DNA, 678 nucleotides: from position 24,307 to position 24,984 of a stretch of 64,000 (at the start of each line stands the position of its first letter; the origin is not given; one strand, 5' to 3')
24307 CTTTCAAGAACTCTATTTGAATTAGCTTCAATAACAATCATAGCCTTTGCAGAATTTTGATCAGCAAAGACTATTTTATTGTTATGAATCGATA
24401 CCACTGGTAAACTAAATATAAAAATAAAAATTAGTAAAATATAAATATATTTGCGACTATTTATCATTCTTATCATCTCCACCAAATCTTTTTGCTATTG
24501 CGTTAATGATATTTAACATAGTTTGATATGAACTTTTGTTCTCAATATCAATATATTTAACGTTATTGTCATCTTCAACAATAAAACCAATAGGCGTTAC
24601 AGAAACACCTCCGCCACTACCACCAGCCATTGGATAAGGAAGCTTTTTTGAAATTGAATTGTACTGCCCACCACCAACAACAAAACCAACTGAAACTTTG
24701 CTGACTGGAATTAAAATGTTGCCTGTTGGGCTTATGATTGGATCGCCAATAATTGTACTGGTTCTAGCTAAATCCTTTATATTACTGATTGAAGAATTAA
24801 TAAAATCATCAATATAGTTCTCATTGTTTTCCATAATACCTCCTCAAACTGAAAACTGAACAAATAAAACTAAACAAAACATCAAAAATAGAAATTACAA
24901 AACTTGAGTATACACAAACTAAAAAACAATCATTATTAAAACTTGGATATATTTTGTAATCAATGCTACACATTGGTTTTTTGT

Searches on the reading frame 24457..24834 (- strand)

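Call 44: search_protein_families(library=pfam, proteins=[window:24457-24834:-], max_evalue=0.001)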
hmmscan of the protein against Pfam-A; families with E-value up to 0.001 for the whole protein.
window:24457-24834:- (125 aa): 1 family
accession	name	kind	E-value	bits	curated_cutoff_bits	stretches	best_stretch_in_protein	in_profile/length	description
PF09579.15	Spore_YtfJ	-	2.8e-18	66.4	25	1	36-111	4-77/81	Sporulation protein YtfJ (Spore_YtfJ)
